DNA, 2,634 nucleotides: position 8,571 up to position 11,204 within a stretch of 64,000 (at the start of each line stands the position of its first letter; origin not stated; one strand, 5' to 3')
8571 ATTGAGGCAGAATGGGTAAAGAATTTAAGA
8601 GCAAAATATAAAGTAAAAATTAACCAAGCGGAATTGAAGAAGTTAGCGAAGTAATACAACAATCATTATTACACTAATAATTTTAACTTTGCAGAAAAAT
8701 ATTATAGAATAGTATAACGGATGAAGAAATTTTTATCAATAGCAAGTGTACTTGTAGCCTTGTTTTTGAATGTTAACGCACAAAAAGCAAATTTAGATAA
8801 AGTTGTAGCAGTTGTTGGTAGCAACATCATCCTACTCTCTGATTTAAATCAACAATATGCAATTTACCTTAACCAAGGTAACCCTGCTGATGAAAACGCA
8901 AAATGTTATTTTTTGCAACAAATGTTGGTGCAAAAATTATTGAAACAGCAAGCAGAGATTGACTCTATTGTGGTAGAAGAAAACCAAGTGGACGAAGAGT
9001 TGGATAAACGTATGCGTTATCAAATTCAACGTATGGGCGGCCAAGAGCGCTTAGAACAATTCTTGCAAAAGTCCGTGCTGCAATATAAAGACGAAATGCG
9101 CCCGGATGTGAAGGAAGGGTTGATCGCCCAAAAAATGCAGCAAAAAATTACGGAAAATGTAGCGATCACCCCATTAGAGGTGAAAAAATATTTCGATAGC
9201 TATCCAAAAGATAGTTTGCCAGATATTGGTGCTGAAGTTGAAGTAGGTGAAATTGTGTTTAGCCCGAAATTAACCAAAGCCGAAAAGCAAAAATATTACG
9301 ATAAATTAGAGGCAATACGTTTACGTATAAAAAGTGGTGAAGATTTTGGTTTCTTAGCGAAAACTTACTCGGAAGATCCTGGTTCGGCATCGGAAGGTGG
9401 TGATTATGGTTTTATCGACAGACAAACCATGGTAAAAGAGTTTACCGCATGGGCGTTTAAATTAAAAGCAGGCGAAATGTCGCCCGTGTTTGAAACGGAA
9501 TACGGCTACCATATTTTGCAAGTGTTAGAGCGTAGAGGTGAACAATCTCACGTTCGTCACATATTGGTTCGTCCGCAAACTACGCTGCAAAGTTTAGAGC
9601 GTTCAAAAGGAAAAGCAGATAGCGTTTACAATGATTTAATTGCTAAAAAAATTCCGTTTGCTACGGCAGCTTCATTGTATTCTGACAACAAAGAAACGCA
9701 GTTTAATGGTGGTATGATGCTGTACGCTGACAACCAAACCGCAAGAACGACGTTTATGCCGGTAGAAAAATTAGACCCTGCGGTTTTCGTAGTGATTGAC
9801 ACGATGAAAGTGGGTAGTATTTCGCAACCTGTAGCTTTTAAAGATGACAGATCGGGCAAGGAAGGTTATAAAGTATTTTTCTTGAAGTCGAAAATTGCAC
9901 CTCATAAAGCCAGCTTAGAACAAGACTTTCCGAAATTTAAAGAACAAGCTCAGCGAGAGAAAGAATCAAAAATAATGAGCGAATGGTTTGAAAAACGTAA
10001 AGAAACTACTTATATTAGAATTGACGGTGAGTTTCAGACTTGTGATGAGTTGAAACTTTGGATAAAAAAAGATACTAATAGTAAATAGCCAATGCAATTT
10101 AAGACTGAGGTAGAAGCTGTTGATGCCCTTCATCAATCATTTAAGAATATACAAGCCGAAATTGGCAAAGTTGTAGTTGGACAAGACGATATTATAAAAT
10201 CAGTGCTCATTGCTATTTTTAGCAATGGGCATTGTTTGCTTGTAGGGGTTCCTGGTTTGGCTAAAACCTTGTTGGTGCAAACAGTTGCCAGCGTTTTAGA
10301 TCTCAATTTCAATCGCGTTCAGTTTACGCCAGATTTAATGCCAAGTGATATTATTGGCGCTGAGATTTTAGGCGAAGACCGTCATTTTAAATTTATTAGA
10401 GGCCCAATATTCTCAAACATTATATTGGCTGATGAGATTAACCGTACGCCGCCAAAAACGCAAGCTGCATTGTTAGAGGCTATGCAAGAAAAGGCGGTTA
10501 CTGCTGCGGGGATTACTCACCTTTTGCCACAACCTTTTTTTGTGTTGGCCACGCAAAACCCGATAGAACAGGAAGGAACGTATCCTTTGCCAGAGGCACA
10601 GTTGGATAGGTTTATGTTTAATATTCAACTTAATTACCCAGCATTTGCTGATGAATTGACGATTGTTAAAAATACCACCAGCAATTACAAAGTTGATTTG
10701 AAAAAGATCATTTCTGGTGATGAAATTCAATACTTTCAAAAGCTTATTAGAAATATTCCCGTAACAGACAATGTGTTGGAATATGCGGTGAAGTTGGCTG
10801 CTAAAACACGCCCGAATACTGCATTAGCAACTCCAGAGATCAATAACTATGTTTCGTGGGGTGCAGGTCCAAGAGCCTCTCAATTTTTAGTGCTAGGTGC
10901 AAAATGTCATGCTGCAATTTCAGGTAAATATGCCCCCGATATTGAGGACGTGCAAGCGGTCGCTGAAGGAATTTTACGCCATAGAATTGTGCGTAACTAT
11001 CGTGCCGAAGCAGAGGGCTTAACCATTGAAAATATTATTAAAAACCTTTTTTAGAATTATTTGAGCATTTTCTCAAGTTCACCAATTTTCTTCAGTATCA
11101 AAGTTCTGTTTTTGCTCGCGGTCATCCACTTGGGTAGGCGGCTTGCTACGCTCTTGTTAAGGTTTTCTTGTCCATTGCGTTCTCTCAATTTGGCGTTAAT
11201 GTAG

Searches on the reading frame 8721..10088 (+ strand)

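Call 94: search_protein_families(library=pfam, proteins=[window:8721-10088:+], max_evalue=0.0001)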
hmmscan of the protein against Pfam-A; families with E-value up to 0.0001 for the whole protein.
window:8721-10088:+ (455 aa): 5 families
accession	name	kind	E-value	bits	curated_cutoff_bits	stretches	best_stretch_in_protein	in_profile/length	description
PF00639.27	Rotamase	-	3.4e-36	124.6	21.7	2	179-268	3-95/97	PPIC-type PPIASE domain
PF13616.12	Rotamase_3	-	2.2e-32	112.5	22.5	2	173-271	16-115/116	PPIC-type PPIASE domain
PF13145.12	Rotamase_2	-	1.2e-11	45.9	27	1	150-274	2-111/121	PPIC-type PPIASE domain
PF09312.16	SurA_N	-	1.2e-05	25.9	30.8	1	25-139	1-117/118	SurA N-terminal domain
PF13624.11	SurA_N_3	-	3.7e-05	24.1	27.2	1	9-140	22-162/162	SurA-like N-terminal domain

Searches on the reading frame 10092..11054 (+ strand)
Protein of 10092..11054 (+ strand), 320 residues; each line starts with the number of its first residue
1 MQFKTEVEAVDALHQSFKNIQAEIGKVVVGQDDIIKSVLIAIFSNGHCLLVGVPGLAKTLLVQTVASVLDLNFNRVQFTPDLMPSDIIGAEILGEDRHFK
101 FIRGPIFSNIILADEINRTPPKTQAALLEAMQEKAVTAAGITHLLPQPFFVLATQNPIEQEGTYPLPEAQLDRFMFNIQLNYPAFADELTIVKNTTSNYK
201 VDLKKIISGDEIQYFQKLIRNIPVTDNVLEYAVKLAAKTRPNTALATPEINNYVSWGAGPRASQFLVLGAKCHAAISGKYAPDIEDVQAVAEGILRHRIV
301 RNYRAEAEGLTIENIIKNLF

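Call 94: search_protein_families(library=pfam, proteins=[window:10092-11054:+], max_evalue=0.0001)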
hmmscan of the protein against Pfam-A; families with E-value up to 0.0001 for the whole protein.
window:10092-11054:+ (320 aa): 6 families
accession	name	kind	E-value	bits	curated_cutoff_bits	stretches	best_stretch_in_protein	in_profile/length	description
PF07726.17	AAA_3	-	9.6e-63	210.4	27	1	47-176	1-131/131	ATPase family associated with various cellular activities (AAA)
PF07728.20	AAA_5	-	5.7e-13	49.5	22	1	47-174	1-139/139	AAA domain (dynein-related subfamily)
PF17863.7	AAA_lid_2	-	6.2e-12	45.5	22.7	1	252-317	7-72/74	AAA lid domain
PF20030.5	bpMoxR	-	4.8e-09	36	27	1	18-182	4-168/205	MoxR domain in the MoxR-vWA-beta-propeller ternary systems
PF00493.29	MCM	-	4.8e-07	29.5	23.3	0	110-159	124-175/224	MCM P-loop domain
PF00004.35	AAA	-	1.6e-05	25.8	21.2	1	48-157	1-111/131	ATPase family associated with various cellular activities (AAA)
